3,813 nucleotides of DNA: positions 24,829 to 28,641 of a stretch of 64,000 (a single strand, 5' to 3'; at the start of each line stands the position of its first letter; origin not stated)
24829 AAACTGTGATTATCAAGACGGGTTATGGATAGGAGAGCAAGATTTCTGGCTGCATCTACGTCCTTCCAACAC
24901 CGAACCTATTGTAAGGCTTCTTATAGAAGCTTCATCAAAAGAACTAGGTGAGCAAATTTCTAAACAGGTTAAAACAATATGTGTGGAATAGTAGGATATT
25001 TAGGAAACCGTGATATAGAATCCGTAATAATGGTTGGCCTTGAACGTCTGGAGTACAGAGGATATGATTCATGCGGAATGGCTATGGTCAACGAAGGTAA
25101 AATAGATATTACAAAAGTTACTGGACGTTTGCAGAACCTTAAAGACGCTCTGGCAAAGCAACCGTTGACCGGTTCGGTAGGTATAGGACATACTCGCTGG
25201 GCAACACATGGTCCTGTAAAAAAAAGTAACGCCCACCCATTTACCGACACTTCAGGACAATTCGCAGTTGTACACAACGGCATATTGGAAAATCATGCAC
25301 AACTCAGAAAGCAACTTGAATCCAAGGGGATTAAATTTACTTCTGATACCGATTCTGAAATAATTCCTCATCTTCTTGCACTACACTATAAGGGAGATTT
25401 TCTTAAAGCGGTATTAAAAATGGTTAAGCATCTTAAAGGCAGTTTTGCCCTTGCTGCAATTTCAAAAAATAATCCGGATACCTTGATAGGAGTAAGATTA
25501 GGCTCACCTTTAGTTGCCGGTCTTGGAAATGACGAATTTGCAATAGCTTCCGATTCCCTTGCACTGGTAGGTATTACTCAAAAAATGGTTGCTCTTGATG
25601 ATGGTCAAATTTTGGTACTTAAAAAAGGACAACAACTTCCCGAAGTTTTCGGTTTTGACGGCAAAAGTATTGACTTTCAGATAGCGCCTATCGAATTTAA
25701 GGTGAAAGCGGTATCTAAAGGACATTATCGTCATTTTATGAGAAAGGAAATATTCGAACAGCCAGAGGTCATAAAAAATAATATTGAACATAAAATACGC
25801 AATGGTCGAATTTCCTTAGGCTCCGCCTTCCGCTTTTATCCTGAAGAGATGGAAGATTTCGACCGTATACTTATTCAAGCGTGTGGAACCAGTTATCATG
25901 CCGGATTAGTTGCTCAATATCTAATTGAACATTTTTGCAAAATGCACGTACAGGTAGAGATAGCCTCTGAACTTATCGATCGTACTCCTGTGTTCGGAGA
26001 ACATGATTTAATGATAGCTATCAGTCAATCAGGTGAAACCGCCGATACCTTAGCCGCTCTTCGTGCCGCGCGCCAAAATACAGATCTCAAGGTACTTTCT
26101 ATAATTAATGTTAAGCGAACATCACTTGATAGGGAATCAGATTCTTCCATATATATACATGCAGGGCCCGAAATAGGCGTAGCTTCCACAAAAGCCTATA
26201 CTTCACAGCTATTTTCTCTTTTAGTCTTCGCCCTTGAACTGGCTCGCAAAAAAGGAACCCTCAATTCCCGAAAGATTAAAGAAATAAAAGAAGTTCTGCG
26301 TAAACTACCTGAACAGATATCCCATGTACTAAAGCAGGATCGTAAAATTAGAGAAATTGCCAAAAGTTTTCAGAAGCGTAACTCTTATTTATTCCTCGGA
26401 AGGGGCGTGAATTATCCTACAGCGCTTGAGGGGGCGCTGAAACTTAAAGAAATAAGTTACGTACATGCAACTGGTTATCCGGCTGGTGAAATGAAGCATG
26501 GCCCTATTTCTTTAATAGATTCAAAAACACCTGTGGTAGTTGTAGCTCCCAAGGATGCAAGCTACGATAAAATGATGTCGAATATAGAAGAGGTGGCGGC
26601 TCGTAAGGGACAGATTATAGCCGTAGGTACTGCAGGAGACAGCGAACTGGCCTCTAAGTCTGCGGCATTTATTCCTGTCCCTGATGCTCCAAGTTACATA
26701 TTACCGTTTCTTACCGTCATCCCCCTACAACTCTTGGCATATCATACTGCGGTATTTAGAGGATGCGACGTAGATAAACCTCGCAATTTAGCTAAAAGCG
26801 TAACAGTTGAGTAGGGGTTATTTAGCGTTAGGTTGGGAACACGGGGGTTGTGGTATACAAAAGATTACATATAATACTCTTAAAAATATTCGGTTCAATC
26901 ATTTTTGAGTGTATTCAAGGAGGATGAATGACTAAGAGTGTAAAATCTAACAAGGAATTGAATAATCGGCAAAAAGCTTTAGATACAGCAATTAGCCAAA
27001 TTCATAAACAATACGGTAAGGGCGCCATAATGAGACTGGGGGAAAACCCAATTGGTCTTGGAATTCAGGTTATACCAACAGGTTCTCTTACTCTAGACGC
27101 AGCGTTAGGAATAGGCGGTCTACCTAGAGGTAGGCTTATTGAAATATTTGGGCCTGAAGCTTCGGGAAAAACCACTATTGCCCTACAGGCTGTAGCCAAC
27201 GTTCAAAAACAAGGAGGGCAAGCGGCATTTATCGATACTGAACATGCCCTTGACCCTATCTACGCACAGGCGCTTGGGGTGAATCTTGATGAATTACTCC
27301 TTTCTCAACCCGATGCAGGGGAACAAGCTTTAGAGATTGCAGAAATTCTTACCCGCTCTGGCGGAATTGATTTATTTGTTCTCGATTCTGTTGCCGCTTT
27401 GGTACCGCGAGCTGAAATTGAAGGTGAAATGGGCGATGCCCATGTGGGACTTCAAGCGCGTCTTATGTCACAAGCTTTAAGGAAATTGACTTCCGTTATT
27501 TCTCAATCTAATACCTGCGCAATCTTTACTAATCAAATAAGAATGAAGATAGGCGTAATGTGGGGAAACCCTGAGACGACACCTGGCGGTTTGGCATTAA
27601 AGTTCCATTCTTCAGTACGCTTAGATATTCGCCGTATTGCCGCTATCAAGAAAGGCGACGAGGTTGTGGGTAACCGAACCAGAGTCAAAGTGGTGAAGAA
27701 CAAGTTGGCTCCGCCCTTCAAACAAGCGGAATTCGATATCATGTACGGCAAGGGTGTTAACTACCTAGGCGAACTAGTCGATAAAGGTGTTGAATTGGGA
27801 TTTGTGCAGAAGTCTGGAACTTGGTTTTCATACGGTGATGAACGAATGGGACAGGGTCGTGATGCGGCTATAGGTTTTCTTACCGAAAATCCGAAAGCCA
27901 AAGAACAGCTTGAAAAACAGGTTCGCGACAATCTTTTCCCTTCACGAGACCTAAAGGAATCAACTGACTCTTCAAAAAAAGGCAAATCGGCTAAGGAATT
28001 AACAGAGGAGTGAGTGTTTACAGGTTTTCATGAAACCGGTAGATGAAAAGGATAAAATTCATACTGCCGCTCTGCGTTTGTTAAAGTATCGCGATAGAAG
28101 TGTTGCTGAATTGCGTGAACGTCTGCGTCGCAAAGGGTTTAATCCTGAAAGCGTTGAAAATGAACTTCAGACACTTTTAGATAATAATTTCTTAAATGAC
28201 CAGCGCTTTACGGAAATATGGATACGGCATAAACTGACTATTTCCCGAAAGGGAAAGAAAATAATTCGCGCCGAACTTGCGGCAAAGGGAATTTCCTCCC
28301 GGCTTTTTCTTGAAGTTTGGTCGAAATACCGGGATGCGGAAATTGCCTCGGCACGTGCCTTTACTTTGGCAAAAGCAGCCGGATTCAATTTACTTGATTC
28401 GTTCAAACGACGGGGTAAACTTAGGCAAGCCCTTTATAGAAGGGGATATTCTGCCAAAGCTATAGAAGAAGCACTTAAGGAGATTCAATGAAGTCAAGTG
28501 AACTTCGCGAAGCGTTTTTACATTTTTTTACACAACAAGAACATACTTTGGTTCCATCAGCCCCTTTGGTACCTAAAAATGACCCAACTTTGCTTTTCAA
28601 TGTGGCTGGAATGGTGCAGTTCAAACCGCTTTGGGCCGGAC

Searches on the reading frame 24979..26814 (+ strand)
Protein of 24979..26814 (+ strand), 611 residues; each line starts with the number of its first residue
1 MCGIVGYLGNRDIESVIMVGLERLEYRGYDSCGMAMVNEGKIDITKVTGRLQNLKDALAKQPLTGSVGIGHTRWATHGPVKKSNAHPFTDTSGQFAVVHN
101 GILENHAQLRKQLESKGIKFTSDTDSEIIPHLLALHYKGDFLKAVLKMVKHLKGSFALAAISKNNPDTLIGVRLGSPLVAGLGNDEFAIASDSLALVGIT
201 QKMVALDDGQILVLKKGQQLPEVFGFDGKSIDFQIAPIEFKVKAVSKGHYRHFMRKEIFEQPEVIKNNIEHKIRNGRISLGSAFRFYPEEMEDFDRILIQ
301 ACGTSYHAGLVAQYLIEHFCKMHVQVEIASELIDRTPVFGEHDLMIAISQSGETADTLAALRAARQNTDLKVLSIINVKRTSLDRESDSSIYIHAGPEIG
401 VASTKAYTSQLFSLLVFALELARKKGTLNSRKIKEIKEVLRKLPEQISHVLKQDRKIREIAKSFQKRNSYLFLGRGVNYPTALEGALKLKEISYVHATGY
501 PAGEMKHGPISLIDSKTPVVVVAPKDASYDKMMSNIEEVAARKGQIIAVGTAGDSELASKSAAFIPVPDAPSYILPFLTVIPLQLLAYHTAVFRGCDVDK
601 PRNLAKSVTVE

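Call 11: search_protein_families(library=pfam, proteins=[window:24979-26814:+])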
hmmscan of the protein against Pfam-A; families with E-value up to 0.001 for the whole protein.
window:24979-26814:+ (611 aa): 4 families
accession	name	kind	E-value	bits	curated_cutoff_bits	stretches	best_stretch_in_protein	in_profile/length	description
PF01380.27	SIS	-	1.5e-54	183.7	25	2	295-418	6-129/131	SIS domain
PF13522.11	GATase_6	-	6.6e-21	75.1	27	1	64-191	9-129/130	Glutamine amidotransferase domain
PF13537.11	GATase_7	-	1.2e-16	61.3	25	1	81-196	9-121/123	Glutamine amidotransferase domain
PF13230.11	GATase_4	-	7.6e-05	22.2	23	1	58-129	64-133/272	Glutamine amidotransferases class-II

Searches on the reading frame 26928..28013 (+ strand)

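Call 12: search_protein_families(library=pfam, proteins=[window:26928-28013:+])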
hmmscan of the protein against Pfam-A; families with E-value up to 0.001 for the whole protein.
window:26928-28013:+ (361 aa): 7 families
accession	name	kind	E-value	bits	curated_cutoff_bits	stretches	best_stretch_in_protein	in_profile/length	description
PF00154.27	RecA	-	2.1e-135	450.6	27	1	16-278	1-262/262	recA bacterial DNA recombination protein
PF21096.2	RecA_C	-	9.6e-22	77.3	27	1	281-336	1-56/57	RecA C-terminal domain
PF08423.17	Rad51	-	2.7e-09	37.1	22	1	48-236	7-211/244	Rad51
PF06745.19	ATPase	-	8.1e-09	35.6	26.6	1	49-123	1-77/231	KaiC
PF13481.12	AAA_25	-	0.00024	21.2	27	0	63-99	28-63/195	AAA domain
PF13191.12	AAA_16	-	0.00049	21.1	32.6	1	58-178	14-114/167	AAA ATPase domain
PF13479.12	AAA_24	-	0.00052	20.4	27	1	72-158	6-76/195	AAA domain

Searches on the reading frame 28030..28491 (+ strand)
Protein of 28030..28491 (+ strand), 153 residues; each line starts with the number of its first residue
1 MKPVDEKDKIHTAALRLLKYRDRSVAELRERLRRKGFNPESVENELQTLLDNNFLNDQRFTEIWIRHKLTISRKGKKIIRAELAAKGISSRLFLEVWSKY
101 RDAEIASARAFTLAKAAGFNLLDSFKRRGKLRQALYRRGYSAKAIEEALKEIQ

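Call 12: search_protein_families(library=pfam, proteins=[window:28030-28491:+])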
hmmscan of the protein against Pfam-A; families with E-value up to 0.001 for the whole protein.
window:28030-28491:+ (153 aa): 4 families
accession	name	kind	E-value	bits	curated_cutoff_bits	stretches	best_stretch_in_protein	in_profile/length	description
PF21982.2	RecX_HTH1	-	2.7e-16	59.7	26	1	13-44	4-35/40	RecX, first three-helix domain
PF02631.22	RecX_HTH2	-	1.3e-14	54.5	26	1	56-90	1-35/42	RecX, second three-helix domain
PF21981.2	RecX_HTH3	-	5.8e-07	30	26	1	115-149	14-48/48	RecX, third three-helix domain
PF22448.1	RepB_primase_C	-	0.00022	21.5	26.1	0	134-151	13-30/54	RepB DNA-primase C-terminal helical domain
